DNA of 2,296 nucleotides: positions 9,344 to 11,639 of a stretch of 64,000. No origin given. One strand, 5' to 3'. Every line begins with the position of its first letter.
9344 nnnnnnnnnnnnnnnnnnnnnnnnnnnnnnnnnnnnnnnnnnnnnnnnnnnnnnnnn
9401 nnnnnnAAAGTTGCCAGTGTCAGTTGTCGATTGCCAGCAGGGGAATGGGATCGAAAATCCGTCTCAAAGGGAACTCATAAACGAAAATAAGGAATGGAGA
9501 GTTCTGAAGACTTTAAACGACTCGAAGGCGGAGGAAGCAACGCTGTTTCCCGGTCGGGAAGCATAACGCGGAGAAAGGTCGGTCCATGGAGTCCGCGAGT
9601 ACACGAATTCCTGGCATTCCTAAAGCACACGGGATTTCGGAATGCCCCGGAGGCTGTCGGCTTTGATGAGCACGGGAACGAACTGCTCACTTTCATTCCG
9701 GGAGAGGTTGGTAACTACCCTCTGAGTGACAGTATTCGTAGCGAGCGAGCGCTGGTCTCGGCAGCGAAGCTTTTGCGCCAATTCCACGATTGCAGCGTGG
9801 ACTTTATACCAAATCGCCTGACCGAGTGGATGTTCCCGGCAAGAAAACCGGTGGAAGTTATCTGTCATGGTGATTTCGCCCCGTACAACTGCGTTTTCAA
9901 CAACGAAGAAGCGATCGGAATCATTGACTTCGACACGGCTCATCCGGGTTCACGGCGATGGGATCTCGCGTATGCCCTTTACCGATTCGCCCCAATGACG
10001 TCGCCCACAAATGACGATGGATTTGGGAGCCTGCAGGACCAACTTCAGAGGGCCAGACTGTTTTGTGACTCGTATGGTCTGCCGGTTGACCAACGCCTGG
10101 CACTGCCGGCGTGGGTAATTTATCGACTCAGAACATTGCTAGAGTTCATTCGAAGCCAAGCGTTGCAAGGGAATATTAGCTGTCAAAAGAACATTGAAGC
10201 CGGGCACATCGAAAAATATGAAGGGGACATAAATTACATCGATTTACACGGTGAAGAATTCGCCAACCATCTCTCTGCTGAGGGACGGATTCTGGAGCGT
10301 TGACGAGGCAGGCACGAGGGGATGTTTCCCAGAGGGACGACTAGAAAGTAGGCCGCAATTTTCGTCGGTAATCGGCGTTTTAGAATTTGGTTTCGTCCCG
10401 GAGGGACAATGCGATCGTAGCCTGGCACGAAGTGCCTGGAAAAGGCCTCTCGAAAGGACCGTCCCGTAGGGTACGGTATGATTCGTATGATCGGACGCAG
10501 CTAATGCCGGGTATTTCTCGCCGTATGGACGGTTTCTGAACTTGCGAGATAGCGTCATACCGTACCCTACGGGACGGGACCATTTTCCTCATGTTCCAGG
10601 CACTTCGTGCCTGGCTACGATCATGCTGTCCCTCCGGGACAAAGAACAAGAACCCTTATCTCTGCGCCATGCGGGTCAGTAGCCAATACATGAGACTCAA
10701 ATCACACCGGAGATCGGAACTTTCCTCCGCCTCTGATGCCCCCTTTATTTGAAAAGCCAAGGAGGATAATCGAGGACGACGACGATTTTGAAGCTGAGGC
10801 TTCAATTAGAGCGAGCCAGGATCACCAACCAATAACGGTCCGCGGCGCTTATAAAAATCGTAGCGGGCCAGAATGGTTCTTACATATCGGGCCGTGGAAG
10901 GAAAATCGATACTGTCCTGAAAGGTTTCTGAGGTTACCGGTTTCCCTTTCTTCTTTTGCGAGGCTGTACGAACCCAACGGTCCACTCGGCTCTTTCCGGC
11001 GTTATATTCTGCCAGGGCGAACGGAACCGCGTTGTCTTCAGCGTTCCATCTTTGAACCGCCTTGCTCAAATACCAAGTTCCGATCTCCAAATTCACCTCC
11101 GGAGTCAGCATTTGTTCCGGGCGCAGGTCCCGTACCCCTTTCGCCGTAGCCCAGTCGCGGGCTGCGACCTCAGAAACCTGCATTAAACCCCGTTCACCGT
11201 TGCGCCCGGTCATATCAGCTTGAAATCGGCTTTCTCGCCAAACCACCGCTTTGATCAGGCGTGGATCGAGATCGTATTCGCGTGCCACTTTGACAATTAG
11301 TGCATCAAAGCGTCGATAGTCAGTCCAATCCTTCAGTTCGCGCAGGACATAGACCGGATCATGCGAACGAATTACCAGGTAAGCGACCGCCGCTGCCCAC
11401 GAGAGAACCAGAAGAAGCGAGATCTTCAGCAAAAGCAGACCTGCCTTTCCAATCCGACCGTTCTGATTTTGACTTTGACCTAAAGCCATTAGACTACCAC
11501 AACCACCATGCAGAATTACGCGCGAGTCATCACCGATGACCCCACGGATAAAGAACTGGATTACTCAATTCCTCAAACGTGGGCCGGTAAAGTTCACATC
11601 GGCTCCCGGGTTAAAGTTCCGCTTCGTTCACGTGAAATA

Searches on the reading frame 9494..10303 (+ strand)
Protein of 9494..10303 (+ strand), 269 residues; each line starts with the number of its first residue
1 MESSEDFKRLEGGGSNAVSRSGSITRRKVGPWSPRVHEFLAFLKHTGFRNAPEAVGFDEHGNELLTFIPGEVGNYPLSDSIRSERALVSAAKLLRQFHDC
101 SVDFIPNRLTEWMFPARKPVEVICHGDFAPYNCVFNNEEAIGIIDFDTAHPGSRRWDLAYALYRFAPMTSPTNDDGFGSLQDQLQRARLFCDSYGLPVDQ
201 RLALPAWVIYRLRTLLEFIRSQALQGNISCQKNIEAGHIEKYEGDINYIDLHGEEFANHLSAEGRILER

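Call 61: search_protein_families(library=pfam, proteins=[window:9494-10303:+], max_evalue=0.00001)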
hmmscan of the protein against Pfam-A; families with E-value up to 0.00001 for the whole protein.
window:9494-10303:+ (269 aa): 1 family
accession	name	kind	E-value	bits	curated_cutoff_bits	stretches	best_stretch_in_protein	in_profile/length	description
PF01636.29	APH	-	3.4e-17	63.4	23.2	1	112-167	157-215/239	Phosphotransferase enzyme family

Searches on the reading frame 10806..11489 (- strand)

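Call 61: search_protein_families(library=pfam, proteins=[window:10806-11489:-], max_evalue=0.00001)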
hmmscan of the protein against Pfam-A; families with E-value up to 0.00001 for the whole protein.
window:10806-11489:- (227 aa): 1 family
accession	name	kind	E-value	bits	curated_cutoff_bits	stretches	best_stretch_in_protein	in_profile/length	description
PF01464.25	SLT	-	1e-21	77.1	21.3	1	65-181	3-113/117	Transglycosylase SLT domain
